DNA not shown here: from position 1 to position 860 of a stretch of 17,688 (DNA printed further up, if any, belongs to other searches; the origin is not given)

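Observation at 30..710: Tail-anchored protein with a complete 16-layer SNARE-like heptad register and His at the zero layer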

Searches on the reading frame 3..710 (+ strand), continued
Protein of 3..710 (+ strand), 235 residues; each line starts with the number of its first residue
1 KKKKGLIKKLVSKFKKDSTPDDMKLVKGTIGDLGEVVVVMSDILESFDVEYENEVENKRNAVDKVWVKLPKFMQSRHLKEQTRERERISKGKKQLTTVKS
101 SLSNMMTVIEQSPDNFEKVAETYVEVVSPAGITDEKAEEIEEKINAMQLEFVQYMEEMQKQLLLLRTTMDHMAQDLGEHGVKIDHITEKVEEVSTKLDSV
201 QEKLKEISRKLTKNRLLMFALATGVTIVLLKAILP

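Call 23: list_cluster_members(proteins=[P0016, P0017, P0018, P0019, P0020, P0021, P0022, P0001, P0002, P0003])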
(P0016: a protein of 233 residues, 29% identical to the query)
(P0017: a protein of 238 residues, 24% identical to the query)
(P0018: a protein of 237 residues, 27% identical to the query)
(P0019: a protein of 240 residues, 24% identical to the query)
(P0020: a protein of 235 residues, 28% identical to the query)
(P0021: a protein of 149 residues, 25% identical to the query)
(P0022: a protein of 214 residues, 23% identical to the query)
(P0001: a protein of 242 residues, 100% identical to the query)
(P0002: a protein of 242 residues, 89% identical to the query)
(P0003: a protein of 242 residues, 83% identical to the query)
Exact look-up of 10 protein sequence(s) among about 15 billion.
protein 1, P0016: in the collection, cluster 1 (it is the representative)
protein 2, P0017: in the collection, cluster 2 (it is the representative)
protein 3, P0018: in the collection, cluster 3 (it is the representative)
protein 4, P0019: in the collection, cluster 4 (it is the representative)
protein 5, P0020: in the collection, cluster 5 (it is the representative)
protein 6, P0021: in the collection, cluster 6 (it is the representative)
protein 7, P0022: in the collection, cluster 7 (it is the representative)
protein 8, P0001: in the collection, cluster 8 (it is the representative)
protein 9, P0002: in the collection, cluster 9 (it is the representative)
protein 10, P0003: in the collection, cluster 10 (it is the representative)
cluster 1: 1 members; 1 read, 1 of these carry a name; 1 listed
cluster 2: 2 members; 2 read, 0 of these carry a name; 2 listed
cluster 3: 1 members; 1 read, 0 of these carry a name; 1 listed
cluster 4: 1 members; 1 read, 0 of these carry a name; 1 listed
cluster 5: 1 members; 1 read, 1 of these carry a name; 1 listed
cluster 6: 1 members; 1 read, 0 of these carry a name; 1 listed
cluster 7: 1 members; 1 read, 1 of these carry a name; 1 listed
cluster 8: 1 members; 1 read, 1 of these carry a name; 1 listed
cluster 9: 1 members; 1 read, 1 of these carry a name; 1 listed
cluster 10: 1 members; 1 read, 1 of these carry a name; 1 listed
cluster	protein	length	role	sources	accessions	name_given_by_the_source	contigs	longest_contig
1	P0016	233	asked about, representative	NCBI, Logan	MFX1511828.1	MAG: hypothetical protein ACFFCQ_04515 [Promethearchaeota archaeon]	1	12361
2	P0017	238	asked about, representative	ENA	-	-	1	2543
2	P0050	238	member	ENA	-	-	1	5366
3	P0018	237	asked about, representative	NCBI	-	-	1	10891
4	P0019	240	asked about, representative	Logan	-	-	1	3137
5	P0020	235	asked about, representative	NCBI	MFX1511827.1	MAG: hypothetical protein ACFFCQ_04510 [Promethearchaeota archaeon]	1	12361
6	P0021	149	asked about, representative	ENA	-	-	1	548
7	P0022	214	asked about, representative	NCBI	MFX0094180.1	MAG: hypothetical protein ACFFBD_20750 [Candidatus Hodarchaeota archaeon]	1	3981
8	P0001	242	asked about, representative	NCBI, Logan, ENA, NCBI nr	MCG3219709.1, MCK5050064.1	MAG: hypothetical protein KAR35_11890 [Candidatus Heimdallarchaeota archaeon] | hypothetical protein [Candidatus Heimdallarchaeota archaeon]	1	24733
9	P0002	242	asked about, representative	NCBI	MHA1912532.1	MAG: hypothetical protein ACTSYA_12665 [Candidatus Kariarchaeaceae archaeon]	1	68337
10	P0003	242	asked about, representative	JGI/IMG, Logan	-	chromosome segregation ATPase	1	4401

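Call 37: predict_structure(alignment_id=A2)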
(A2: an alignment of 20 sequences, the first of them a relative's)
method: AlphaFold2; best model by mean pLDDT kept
length: 242 residues; sequences in the alignment: 20
mean_pLDDT: 72.8   pTM: 0.65
mean pLDDT of the five models: 72.8, 69.1, 65.5, 59.9, 59.2
residues with pLDDT >= 90: 1; 70-90: 141; 50-70: 87; < 50: 13
segments of 3 or more residues with pLDDT < 50: 232-242
pLDDT, mean of each block of 10 residues (from residue 1): 60 66 60 82 88 88 83 86 86 87 78 67 58 61 66 63 77 85 78 82 84 71 53 43 34
secondary structure, 60 per line:
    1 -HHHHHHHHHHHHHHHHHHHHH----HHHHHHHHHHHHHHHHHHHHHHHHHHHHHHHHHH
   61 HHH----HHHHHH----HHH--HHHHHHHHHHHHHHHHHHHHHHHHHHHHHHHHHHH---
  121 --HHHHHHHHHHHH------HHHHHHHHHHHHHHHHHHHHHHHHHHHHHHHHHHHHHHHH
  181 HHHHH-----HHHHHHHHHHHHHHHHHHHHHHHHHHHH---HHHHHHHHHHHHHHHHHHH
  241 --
elements in order: H2-22 H27-63 H68-73 H83-117 H123-134 H141-185 H191-218 H222-240

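Call 41: fold_search(model_id=the predicted structure, library=pdb)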
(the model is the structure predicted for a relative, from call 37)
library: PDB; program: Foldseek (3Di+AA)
matches with E <= 10: 395; with E <= 0.001: 0
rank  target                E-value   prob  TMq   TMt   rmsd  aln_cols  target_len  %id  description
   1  6z0c_A                1.1e-01  0.69  0.27  0.32  12.0       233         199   11  Structure of in silico modelled artificial Maquette-3 protein (released 2021-03-17)
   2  6z0c_C                1.3e-01  0.66  0.27  0.32  12.0       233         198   11  Structure of in silico modelled artificial Maquette-3 protein (released 2021-03-17)
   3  6z0c_D                1.4e-01  0.51  0.24  0.30  12.8       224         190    8  Structure of in silico modelled artificial Maquette-3 protein (released 2021-03-17)
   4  8d9o                  1.5e-01  0.51  0.26  0.31  11.7       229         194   11  De Novo Photosynthetic Reaction Center Protein in Apo-State (released 2022-09-28)
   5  6z0c_B                1.7e-01  0.57  0.30  0.34  10.8       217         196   10  Structure of in silico modelled artificial Maquette-3 protein (released 2021-03-17)
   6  7rtt_A                1.9e-01  0.25  0.25  0.18  25.2       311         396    9  Cryo-EM structure of a TTYH2 cis-dimer (released 2021-08-25)
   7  8d9p                  2.2e-01  0.77  0.34  0.40   9.6       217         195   10  De Novo Photosynthetic Reaction Center Protein Equipped with Heme B and Mn(II) cations (released 2022-09-28)
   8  6e7e                  2.5e-01  0.60  0.28  0.38  11.5       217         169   11  High resolution crystal structure of IncA soluble domain (released 2019-07-10)
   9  9s99_A                2.6e-01  0.51  0.28  0.34  12.1       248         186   15  CdvB2 filament - high twist, class B (released 2026-01-28)
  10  3l39                  2.9e-01  0.13  0.17  0.19  21.5       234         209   12  Crystal structure of Putative PhoU-like phosphate regulatory protein (BT4638) from BACTEROIDES THETAIOTAOMICRON VPI-5482 (released 2010-01-19)
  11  5vjs                  3.0e-01  0.77  0.36  0.42  11.0       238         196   10  De Novo Photosynthetic Reaction Center Protein Equipped with Heme B, a synthetic Zn porphyrin, and Zn(II) cations (released 2018-04-25)
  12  2yfa_B                3.2e-01  0.15  0.19  0.19  27.9       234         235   13  X-ray structure of McpS ligand binding domain in complex with malate (released 2012-04-18)
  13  9g71_A                4.1e-01  0.10  0.17  0.11  22.9       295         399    9  Cryo-EM structure of TTYH2 in complex with lipids in GDN (released 2025-05-21)
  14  5lm2_B                4.3e-01  0.10  0.17  0.14  39.2       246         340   15  Crystal Structure of HD-PTP phosphatase (released 2016-11-30)
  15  8b6h_DO               4.5e-01  0.09  0.16  0.10  24.6       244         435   14  Cryo-EM structure of cytochrome c oxidase dimer (complex IV) from respiratory supercomplex of Tetrahymena thermophila (released 2023-03-29)
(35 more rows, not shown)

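Call 42: find_homologous_proteins(query=A2, max_evalue=0.001)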
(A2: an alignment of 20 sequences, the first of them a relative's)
Query A2 (20 sequences) (242 aa, profile of the alignment): 9 proteins with E <= 0.001 among 8000 candidates.
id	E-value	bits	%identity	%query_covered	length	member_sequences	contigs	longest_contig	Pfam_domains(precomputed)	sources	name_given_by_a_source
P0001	4.8e-81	290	100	100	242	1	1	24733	-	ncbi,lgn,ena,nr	ncbi:MAG: hypothetical protein KAR35_11890 [Candidatus Heimdallarchaeota archaeon]|nr:hypothetical p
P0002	4.7e-79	283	89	100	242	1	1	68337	-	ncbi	ncbi:MAG: hypothetical protein ACTSYA_12665 [Candidatus Kariarchaeaceae archaeon]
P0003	6.7e-79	283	84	100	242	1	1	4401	-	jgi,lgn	jgi:chromosome segregation ATPase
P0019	1.4e-71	259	24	94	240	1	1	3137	-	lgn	-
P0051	1.3e-67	246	26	88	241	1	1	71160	-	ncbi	-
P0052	7.2e-67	243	23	95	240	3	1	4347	PF04513.18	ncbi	-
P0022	2.0e-53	199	24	77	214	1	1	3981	PF07889.18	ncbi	ncbi:MAG: hypothetical protein ACFFBD_20750 [Candidatus Hodarchaeota archaeon]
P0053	2.5e-48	183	23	79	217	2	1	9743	-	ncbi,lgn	ncbi:MAG: hypothetical protein ACFFDI_12495 [Promethearchaeota archaeon]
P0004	5.0e-39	152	78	51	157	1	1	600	-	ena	-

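Call 47: find_related_loci(query=A5, collection=genome_contigs, flank=4000)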
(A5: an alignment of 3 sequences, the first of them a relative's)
Query A5 (242 aa) in genome_contigs; peptide patterns used: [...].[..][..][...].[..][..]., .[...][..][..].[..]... (x = any residue, [..] = any of these).
194 stretches matched a pattern; 10 encode a relative of the query (tblastn E <= 1e-3); 10 distinct loci.
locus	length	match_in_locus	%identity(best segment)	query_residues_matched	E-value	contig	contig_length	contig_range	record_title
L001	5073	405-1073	32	13-229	1e-32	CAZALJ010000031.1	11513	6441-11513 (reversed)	MAG TPA_asm: uncultured archaeon isolate SRP239594_co1_179 genome assembly, contig: NODE_2897_length_11513_cov_11.905132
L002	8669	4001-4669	32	13-229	5e-30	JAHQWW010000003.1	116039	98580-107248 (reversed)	MAG: Candidatus Hodarchaeota archaeon isolate WORE3 WOR324_NODE_10_length_116039_cov_5.09733_ID_19, whole genome shotgun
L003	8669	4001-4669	33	13-229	2e-29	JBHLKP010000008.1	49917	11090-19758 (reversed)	MAG: Candidatus Hodarchaeota archaeon isolate DZ1M.117 DZ1M.117@1923, whole genome shotgun sequence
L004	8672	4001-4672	31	12-229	1e-28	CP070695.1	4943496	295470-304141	MAG: Candidatus Heimdallarchaeota archaeon isolate bin6 chromosome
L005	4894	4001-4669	30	13-229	2e-26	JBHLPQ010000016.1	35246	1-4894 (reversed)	MAG: Promethearchaeota archaeon isolate H2S.126 H2S.126@588, whole genome shotgun sequence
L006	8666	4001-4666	31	13-229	4e-26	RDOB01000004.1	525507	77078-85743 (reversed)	MAG: Candidatus Heimdallarchaeota archaeon isolate SZ_4_bin2.246 NODE_4_length_525507_cov_11.964514, whole genome shotgu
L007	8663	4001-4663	30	15-229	1e-25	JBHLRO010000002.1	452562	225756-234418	MAG: Candidatus Thorarchaeota archaeon isolate TM1M.79 TM1M.79@5, whole genome shotgun sequence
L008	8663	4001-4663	30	15-229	2e-25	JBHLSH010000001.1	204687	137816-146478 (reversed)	MAG: Candidatus Heimdallarchaeota archaeon isolate TM2S.58 TM2S.58@23, whole genome shotgun sequence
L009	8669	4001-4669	28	13-229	4e-26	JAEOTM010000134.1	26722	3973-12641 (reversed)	MAG: Candidatus Hodarchaeota archaeon isolate YT2_004 k127_37229383, whole genome shotgun sequence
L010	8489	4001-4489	31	85-241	3e-18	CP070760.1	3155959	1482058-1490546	MAG: Candidatus Heimdallarchaeota archaeon isolate bin272 chromosome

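Call 49: find_encoding_contigs(protein=P0001, flank=10000, max_places=3)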
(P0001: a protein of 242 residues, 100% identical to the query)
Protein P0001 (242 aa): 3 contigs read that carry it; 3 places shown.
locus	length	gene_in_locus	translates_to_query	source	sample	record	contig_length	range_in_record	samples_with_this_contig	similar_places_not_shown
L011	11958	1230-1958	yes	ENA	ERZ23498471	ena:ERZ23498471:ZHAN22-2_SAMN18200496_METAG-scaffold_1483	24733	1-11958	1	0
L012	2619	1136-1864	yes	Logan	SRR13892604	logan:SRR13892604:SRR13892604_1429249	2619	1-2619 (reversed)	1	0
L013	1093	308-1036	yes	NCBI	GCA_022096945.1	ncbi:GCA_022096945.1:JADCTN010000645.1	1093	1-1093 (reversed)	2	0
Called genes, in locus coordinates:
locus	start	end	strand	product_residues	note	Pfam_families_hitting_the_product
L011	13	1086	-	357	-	-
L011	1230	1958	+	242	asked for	-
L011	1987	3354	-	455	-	PF22641:TiaS_TCKD, PF08489:TiaS_FLD, PF23783:Zn_ribbon_TiaS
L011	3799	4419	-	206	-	PF13240:Zn_Ribbon_1 (faint), PF12773:DZR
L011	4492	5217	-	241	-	PF13085:Fer2_3, PF13183:Fer4_8, PF13237:Fer4_10, PF13534:Fer4_17 (weak)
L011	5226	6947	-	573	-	PF00890:FAD_binding_2, PF01266:DAO, PF03486:HI0933_like (weak), PF07992:Pyr_redox_2 (faint), PF02910:Succ_DH_flav_C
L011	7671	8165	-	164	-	PF01936:NYN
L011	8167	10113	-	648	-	-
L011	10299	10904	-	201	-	PF01597:GCV_H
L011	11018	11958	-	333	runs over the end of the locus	PF03706:LPG_synthase_TM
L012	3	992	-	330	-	?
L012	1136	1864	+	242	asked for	-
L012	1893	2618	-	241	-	?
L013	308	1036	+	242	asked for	-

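Call 50: find_encoding_contigs(protein=P0002, flank=10000, max_places=3)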
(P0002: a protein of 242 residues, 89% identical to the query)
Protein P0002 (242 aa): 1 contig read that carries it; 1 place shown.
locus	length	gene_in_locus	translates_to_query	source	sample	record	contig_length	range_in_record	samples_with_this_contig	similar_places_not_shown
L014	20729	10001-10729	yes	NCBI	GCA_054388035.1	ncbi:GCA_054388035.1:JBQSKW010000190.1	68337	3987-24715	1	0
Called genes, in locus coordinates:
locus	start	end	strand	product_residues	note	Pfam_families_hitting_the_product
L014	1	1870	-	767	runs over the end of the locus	-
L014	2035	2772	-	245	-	PF01411:tRNA-synt_2c, PF07973:tRNA_SAD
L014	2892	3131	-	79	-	PF09082:DUF1922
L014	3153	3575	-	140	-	PF01894:YjbQ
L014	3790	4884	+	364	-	-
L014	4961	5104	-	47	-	PF01402:RHH_1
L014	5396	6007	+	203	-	-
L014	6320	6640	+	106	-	PF09845:OapC (weak)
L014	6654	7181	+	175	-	PF00004:AAA (faint), PF07728:AAA_5 (faint), PF13238:AAA_18, PF13521:AAA_28, PF20720:nSTAND3 (faint)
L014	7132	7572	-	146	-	PF03692:CxxCxxCC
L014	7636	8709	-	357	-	PF04389:Peptidase_M28 (faint), PF05343:Peptidase_M42, PF01546:Peptidase_M20 (weak)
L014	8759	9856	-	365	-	-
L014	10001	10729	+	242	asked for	-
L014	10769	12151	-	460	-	PF22641:TiaS_TCKD, PF08489:TiaS_FLD, PF23783:Zn_ribbon_TiaS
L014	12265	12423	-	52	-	-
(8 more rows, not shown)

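Call 52: search_protein_families(library=pfam, proteins=[L011:13-1086:-], max_evalue=0.1)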
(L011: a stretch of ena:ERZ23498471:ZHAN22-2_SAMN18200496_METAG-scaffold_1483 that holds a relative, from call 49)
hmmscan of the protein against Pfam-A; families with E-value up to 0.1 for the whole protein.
L011:13-1086:- (357 aa): 1 family
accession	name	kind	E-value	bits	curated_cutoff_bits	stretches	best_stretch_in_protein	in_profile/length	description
PF15921.10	CCDC158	-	0.079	11.2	27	1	35-101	606-672/1112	Coiled-coil domain-containing protein 158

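Call 56: search_protein_families(library=pfam, proteins=[P0011, P0006, P0012, P0019], max_evalue=0.01)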
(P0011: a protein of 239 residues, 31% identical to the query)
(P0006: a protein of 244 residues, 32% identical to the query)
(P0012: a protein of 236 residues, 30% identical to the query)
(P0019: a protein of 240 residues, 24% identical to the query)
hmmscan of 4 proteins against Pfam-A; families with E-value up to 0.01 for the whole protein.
P0011 (239 aa): 21 families
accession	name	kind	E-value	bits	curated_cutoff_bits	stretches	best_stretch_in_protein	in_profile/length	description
PF07889.17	DUF1664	-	0.00012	22.5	34.6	1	148-216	43-111/124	Protein of unknown function (DUF1664)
PF23991.1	DUF7310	-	0.00017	22.5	40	1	144-213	1-65/83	Coiled-coil region of unknown function (DUF7310)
PF05739.25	SNARE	-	0.00027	21.3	26.8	1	187-237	3-53/53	SNARE domain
PF04912.19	Dynamitin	-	0.0005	19.9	31.8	1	30-216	134-300/396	Dynamitin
PF01519.22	DUF16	-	0.00073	20.4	40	0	157-215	41-99/104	Protein of unknown function DUF16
PF10779.14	XhlA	-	0.00091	19.8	34.7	1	169-216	2-49/67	Haemolysin XhlA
PF06419.17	COG6_N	-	0.0016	19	27.4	0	143-214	19-90/114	Conserved oligomeric complex COG6, N-terminal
PF24481.2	CT398_CC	-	0.0018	18.6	27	1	140-217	89-166/180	CT398-like coiled coil hairpin domain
PF12352.13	V-SNARE_C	-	0.0024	18.6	27.1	1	178-214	29-65/66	Snare region anchored in the vesicle membrane C-terminus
PF14712.11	Snapin_Pallidin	-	0.0025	18.7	29.6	1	152-211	29-88/89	Snapin/Pallidin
PF15070.11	GOLGA2L5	-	0.0029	17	29.2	1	74-226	29-171/520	Putative golgin subfamily A member 2-like protein 5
PF01544.23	CorA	-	0.0032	17.3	27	1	77-177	144-241/292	CorA-like Mg2+ transporter protein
PF04129.18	Vps52_CC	-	0.0043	17.2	26.5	1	157-213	14-70/173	Vps52/Sac2 family, coiled-coil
PF05531.17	NPV_P10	-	0.0044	17.9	29.8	0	187-217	13-46/75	Nucleopolyhedrovirus P10 protein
PF06013.18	WXG100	-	0.0045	17.7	27.3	0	154-186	48-80/86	Proteins of 100 residues with WXG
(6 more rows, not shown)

P0006 (244 aa): 5 families
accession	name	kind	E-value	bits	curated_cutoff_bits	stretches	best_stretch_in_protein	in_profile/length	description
PF06160.17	EzrA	-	9.6e-05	21.3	39.6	1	100-221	305-424/557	Septation ring formation regulator, EzrA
PF18052.6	Rx_N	-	0.0022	18.5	27.7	0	15-67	4-53/93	Rx N-terminal domain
PF07889.17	DUF1664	-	0.003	18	34.6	1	137-220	34-117/124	Protein of unknown function (DUF1664)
PF05739.25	SNARE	-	0.0035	17.8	26.8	1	192-237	3-48/53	SNARE domain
PF23991.1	DUF7310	-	0.0089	16.9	40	0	170-219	24-73/83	Coiled-coil region of unknown function (DUF7310)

P0012 (236 aa): 10 families
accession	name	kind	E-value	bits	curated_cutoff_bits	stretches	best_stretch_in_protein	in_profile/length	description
PF06419.17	COG6_N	-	2.1e-05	25.1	27.4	0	139-210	19-90/114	Conserved oligomeric complex COG6, N-terminal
PF04513.17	Baculo_PEP_C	-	0.00073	20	38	0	138-212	41-109/140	Baculovirus polyhedron envelope protein, PEP, C terminus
PF20663.3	COG4_N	-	0.0018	18.8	27.3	0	138-182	43-86/107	Conserved oligomeric Golgi complex subunit 4, N-terminal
PF16566.10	CREPT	-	0.0021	18.6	29.3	0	46-114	58-125/147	Cell-cycle alteration and expression-elevated protein in tumour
PF25762.1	HAUS1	-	0.0024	18.1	40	0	79-212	121-229/236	HAUS augmin-like complex subunit 1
PF15679.10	DUF4665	-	0.0034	18.4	27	0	187-214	44-71/99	Domain of unknown function (DUF4665)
PF19940.4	DUF6402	-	0.0039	16.8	26.4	1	91-188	78-167/278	Family of unknown function (DUF6402)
PF05531.17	NPV_P10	-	0.0061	17.5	29.8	0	156-195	24-63/75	Nucleopolyhedrovirus P10 protein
PF00957.27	Synaptobrevin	-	0.0076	16.5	26.4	1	154-235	4-85/89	Synaptobrevin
PF10805.13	DUF2730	-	0.0093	16.5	24.9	0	84-120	31-67/102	Protein of unknown function (DUF2730)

P0019 (240 aa): 19 families
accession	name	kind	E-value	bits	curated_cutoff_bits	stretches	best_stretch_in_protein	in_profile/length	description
PF04513.17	Baculo_PEP_C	-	3.5e-05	24.3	38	1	134-215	36-118/140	Baculovirus polyhedron envelope protein, PEP, C terminus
PF05531.17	NPV_P10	-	4.5e-05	24.3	29.8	0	134-177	16-58/75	Nucleopolyhedrovirus P10 protein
PF02601.20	Exonuc_VII_L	-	0.00014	21.9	35.9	0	132-206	136-208/315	Exonuclease VII, large subunit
PF21773.2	ODAD1_CC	-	0.00051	19.7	27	1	135-213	197-275/287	ODAD1 central coiled coil region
PF07889.17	DUF1664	-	0.00077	19.9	34.6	1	134-207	46-119/124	Protein of unknown function (DUF1664)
PF23991.1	DUF7310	-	0.0013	19.6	40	0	171-206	26-61/83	Coiled-coil region of unknown function (DUF7310)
PF06825.17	HSBP1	-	0.0013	19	28.6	0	135-157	26-48/51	Heat shock factor binding protein 1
PF09486.15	HrpB7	-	0.0015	19.4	29.7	0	155-212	83-137/157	Bacterial type III secretion protein (HrpB7)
PF06419.17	COG6_N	-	0.0016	19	27.4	0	140-208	19-87/114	Conserved oligomeric complex COG6, N-terminal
PF24611.2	Spectrin_Anc-1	-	0.0026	18.4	33.2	0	134-174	23-63/115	Nuclear anchorage protein 1, spectrin-like repeat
PF24564.1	DUF7605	-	0.0028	18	27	0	131-211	48-125/183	Domain of unknown function (DUF7605)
PF06013.18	WXG100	-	0.0033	18.1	27.3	1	134-196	23-86/86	Proteins of 100 residues with WXG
PF07160.18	SKA1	-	0.0046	17.2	29.6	0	136-212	12-91/243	Spindle and kinetochore-associated protein 1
PF04108.17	ATG17_like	-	0.0052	16.7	43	1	13-206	121-278/355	Autophagy protein ATG17-like domain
PF18977.5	DUF5713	-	0.0055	17.5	27.3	1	121-187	9-75/107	Family of unknown function (DUF5713)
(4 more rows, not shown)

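Call 57: find_encoding_contigs(protein=P0016, flank=5000, max_places=2)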
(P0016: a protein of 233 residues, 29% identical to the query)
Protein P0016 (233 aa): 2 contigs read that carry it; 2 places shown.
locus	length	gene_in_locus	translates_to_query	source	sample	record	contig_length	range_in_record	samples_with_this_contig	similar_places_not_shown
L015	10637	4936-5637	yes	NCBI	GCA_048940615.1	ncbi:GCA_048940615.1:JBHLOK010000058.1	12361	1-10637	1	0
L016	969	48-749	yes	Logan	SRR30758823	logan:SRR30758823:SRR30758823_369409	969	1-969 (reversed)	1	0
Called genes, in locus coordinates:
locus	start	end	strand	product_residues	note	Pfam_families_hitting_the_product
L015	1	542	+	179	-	PF00025:Arf, PF00071:Ras, PF04670:Gtr1_RagA (faint), PF08477:Roc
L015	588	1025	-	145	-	PF02036:SCP2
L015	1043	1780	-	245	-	PF00753:Lactamase_B, PF19583:ODP (faint)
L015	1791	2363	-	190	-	PF00025:Arf, PF00503:G-alpha (faint), PF09439:SRPRB, PF00071:Ras, PF04670:Gtr1_RagA (weak), PF08477:Roc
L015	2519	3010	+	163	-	-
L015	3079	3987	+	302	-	PF00892:EamA, PF03151:TPT (weak), PF06027:SLC35F, PF00892:EamA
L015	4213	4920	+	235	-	-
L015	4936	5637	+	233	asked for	-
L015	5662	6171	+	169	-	PF12850:Metallophos_2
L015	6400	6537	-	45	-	PF12323:HTH_OrfB_IS605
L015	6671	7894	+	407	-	PF00025:Arf, PF00071:Ras (faint), PF04670:Gtr1_RagA, PF08477:Roc (weak)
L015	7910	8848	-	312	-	PF00025:Arf, PF00071:Ras (weak)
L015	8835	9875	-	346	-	PF01874:CitG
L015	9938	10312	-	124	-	-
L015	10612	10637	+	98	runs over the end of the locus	PF03297:Ribosomal_S25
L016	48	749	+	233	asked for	-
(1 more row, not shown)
